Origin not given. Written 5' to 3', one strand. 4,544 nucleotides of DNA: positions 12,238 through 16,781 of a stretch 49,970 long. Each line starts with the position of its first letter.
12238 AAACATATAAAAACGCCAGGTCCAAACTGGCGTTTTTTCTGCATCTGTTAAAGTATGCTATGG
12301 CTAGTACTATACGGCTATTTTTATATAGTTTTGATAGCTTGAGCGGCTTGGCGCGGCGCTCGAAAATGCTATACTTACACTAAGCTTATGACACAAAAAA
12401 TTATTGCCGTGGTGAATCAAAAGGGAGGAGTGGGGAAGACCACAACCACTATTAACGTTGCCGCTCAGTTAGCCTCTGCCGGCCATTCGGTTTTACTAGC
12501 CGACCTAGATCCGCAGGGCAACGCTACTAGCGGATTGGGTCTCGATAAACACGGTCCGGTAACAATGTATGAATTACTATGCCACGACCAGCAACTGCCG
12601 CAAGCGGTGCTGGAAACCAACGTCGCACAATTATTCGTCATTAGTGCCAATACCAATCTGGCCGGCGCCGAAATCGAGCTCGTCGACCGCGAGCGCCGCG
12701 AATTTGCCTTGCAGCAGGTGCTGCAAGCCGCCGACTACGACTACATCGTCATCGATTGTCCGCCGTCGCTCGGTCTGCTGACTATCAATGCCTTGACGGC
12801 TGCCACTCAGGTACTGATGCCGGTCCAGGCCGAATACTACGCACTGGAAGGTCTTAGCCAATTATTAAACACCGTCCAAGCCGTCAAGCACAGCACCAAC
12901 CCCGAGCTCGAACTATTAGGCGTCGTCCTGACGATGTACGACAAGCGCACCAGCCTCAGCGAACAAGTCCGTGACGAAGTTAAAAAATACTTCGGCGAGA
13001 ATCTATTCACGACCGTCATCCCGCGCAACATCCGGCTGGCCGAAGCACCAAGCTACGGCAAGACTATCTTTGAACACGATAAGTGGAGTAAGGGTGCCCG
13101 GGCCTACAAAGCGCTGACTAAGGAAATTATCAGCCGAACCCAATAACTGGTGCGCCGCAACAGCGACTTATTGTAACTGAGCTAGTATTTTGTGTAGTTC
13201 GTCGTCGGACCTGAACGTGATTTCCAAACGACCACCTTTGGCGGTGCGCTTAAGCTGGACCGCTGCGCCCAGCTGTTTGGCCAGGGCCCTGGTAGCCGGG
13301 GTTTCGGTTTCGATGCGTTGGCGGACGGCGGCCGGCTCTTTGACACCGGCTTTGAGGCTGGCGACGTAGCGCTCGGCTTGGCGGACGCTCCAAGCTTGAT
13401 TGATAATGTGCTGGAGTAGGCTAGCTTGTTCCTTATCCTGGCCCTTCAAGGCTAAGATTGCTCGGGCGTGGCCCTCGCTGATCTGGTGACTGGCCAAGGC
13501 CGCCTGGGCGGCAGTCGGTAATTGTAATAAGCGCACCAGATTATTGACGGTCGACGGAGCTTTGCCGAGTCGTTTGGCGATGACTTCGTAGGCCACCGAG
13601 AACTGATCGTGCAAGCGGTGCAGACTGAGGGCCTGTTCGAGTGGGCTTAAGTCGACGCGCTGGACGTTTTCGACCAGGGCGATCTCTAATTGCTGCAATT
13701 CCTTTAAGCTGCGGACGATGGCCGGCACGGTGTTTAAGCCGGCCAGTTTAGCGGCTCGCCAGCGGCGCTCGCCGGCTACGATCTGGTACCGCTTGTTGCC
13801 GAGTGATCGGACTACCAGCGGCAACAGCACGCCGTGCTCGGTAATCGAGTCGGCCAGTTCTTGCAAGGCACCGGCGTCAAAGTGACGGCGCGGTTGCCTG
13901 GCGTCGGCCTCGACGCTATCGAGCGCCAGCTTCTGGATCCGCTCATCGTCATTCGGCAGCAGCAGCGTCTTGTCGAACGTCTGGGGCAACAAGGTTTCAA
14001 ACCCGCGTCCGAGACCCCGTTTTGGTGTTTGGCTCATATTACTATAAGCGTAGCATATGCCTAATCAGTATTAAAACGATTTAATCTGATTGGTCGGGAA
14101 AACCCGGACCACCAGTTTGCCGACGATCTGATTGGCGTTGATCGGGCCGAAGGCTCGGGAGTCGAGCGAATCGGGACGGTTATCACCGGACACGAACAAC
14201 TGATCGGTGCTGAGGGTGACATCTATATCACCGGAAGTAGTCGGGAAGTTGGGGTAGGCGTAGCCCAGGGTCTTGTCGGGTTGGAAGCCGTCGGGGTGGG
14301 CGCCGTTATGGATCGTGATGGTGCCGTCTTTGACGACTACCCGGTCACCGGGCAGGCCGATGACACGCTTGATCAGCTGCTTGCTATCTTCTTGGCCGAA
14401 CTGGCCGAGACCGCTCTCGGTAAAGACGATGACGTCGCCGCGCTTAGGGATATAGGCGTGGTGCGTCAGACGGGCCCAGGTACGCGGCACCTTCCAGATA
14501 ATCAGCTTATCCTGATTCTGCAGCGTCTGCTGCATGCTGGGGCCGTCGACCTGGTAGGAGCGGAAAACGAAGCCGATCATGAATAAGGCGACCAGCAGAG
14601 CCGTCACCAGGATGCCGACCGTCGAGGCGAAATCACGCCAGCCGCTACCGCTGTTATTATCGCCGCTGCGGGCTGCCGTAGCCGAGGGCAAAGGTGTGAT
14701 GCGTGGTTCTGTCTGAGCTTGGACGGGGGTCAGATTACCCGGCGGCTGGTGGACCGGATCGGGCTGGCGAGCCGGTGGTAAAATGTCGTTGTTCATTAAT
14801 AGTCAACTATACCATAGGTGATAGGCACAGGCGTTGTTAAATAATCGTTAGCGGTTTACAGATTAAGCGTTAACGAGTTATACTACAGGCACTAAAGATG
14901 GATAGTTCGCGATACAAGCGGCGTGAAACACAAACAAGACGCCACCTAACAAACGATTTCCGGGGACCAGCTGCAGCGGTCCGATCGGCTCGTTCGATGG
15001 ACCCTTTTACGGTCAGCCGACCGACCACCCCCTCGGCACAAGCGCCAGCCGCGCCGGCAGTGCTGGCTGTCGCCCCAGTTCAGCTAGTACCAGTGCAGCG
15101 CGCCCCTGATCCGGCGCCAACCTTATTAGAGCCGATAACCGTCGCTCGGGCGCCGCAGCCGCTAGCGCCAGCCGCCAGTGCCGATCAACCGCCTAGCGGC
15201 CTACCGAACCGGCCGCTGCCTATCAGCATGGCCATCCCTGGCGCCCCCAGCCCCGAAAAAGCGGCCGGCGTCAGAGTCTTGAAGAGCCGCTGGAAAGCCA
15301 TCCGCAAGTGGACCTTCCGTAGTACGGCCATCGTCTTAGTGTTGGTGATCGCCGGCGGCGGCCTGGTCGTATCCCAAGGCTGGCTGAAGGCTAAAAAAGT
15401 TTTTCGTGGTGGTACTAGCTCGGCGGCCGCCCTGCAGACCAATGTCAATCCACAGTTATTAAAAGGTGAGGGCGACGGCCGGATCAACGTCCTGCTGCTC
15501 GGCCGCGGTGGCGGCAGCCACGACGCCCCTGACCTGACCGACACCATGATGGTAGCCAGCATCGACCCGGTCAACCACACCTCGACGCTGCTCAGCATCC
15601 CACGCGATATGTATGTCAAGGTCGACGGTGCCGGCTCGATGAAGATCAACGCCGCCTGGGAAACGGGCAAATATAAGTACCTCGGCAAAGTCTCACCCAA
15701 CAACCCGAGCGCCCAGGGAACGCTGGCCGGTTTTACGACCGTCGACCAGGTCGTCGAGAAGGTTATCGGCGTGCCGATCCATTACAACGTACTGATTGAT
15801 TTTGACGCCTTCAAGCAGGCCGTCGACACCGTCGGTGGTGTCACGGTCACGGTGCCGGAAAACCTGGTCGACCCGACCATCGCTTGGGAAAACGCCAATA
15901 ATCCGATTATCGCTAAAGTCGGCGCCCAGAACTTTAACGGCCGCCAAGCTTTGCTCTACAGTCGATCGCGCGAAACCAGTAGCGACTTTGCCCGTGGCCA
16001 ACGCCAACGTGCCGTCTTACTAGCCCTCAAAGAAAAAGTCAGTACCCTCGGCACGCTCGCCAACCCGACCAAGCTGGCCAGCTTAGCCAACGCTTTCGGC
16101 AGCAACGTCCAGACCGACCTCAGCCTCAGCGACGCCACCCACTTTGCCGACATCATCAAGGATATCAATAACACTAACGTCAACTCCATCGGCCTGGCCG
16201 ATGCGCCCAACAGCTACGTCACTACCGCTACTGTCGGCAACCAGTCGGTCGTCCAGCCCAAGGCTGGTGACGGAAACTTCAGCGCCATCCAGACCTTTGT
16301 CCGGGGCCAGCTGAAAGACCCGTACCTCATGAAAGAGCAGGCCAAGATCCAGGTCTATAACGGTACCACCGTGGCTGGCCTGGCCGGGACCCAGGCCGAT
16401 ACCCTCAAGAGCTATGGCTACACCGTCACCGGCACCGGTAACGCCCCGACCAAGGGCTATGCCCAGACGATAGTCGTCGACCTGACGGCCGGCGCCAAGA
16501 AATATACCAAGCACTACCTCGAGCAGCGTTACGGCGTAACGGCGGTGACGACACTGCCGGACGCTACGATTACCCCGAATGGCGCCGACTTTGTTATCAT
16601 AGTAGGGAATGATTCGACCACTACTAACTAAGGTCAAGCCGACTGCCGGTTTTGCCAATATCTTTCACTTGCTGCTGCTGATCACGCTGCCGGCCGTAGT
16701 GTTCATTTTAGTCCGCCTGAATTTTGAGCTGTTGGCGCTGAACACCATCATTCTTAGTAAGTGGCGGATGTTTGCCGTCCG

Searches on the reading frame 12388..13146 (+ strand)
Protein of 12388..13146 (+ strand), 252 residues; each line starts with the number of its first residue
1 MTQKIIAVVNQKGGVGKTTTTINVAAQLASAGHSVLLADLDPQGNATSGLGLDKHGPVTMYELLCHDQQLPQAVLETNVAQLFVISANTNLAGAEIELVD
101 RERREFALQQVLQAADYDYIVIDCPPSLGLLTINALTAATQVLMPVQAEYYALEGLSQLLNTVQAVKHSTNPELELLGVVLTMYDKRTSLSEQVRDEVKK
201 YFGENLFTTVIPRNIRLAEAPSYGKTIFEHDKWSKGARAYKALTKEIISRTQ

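Call 10: search_protein_families(library=pfam, proteins=[window:12388-13146:+])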
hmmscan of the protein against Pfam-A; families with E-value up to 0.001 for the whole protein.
window:12388-13146:+ (252 aa): 7 families
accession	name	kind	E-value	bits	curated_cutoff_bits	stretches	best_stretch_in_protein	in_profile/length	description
PF13614.12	AAA_31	-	9.3e-61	205.3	27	1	4-175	2-176/177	AAA domain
PF01656.29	CbiA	-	1.1e-29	103.4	25.4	1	6-227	1-125/125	CobQ/CobB/MinD/ParA nucleotide binding domain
PF10609.15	ParA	-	7.8e-15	55.4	27.1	1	3-247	3-245/246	NUBPL iron-transfer P-loop NTPase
PF00142.24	Fer4_NifH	-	6.1e-10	39.5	25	1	9-50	5-46/271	4Fe-4S iron sulfur cluster binding proteins, NifH/frxC family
PF09140.17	MipZ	-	7.3e-10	39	20.7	1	5-166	2-149/262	ATPase MipZ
PF02374.21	ArsA_ATPase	-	2.1e-09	37.5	24.3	1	8-199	5-206/305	Anion-transporting ATPase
PF06564.18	CBP_BcsQ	-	1.5e-05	25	21.3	1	4-151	2-150/234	Cellulose biosynthesis protein BcsQ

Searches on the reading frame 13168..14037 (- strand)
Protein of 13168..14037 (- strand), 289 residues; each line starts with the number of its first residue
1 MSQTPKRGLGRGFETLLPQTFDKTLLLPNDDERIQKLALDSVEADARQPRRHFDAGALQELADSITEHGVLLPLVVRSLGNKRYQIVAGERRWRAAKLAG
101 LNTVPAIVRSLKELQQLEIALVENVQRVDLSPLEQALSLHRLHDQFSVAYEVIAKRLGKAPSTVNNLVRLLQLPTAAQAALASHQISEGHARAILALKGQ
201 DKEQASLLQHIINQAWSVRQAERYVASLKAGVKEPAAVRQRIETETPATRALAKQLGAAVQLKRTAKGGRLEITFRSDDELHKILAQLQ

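Call 10: search_protein_families(library=pfam, proteins=[window:13168-14037:-])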
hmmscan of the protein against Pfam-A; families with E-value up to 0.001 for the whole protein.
window:13168-14037:- (289 aa): 3 families
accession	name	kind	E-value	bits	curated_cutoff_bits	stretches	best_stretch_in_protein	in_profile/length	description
PF02195.25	ParB_N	-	2.5e-35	120.8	26.3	1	33-126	2-95/95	ParB N-terminal domain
PF17762.8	HTH_ParB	-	9.8e-29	100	22.6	1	129-229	2-101/102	ParB HTH domain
PF23552.2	ParB_C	-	2.5e-09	36.9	23.8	1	250-289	10-50/50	ParB dimerisation domain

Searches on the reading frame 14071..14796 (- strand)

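Call 10: search_protein_families(library=pfam, proteins=[window:14071-14796:-])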
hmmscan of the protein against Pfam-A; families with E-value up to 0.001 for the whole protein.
window:14071-14796:- (241 aa): 1 family
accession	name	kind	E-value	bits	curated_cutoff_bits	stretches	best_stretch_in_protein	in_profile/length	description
PF10502.14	Peptidase_S26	-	6.5e-37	127.5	22.9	1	59-232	4-167/168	Signal peptidase, peptidase S26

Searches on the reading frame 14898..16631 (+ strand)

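Call 10: search_protein_families(library=pfam, proteins=[window:14898-16631:+])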
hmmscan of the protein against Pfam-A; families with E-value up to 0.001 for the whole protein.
window:14898-16631:+ (577 aa): 2 families
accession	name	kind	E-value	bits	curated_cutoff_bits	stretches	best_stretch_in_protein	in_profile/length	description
PF03816.19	LytR_cpsA_psr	-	1.1e-32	113.7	24.6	1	214-382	2-149/150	LytR_cpsA_psr family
PF13399.11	LytR_C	-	1.3e-11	45.7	22.2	1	482-572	2-85/86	LytR cell envelope-related transcriptional attenuator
